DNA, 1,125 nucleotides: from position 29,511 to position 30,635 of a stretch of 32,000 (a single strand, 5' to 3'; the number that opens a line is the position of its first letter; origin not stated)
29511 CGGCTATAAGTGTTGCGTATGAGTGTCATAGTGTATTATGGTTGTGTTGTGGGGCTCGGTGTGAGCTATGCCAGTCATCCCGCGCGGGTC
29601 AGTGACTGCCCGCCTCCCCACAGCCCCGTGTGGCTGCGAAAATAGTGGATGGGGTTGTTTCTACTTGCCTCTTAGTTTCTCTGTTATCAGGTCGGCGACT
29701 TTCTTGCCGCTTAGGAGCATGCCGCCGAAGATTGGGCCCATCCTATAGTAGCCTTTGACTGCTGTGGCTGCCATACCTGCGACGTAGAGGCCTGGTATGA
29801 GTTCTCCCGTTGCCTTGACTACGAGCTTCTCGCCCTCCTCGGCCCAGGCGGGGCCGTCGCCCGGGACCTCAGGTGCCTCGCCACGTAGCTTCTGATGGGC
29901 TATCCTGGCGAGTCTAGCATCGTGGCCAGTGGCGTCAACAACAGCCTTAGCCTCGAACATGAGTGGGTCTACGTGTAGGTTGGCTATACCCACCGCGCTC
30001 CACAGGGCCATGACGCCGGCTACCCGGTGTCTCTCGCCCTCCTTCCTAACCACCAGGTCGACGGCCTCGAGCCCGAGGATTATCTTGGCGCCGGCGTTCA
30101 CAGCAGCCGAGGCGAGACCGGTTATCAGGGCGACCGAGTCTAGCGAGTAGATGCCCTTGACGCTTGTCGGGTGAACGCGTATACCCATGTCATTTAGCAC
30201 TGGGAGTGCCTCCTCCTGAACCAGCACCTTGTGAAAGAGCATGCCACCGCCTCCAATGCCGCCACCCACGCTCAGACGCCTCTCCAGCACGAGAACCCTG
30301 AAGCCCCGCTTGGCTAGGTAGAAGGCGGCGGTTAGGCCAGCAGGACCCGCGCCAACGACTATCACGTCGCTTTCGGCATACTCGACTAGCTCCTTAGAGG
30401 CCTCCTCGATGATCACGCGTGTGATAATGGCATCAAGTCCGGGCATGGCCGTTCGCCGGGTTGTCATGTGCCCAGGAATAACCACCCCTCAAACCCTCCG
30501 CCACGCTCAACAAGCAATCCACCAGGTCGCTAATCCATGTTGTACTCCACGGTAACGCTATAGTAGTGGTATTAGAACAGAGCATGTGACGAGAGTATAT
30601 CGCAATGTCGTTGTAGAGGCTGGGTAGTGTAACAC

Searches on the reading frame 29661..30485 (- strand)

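Call 10: search_protein_families(library=pfam, proteins=[window:29661-30485:-], max_evalue=0.01)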
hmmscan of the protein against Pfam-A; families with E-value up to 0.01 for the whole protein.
window:29661-30485:- (274 aa): 13 families
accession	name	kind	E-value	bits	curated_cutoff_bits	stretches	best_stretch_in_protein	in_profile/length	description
PF01946.23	Thi4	-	5.5e-70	235.7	26.2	1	22-253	1-235/235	Thi4 family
PF01266.30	DAO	-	5.1e-14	53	27.9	2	40-86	1-48/353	FAD dependent oxidoreductase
PF00890.30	FAD_binding_2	-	3.6e-11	43.4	20.4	1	40-75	1-36/414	FAD binding domain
PF13450.12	NAD_binding_8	-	6.4e-09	36.4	21.9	1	43-76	1-34/68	NAD(P)-binding Rossmann-like domain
PF07992.20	Pyr_redox_2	-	1.4e-08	35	26.1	1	40-143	2-77/291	Pyridine nucleotide-disulphide oxidoreductase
PF12831.13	FAD_oxidored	-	3.7e-08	33.5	27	1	40-196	1-153/416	FAD dependent oxidoreductase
PF01494.25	FAD_binding_3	-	2.3e-07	30.8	22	1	39-70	2-33/349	FAD binding domain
PF03486.20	HI0933_like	-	8.3e-07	29.1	50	1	40-77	2-39/244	HI0933-like protein Rossmann domain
PF01134.28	GIDA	-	2.8e-05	23.8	22.1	1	40-68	1-29/391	Glucose inhibited division protein A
PF13738.12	Pyr_redox_3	-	4.7e-05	23.2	30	1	42-70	1-30/305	Pyridine nucleotide-disulphide oxidoreductase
PF01593.30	Amino_oxidase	-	0.00037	20.3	19.8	1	49-75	2-28/443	Flavin containing amine oxidoreductase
PF05834.18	Lycopene_cycl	-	0.0024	17.4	23.4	1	40-68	1-31/380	Lycopene cyclase protein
PF16912.11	Glu_dehyd_C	-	0.0089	16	34.9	0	29-70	22-65/211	Glucose dehydrogenase C-terminus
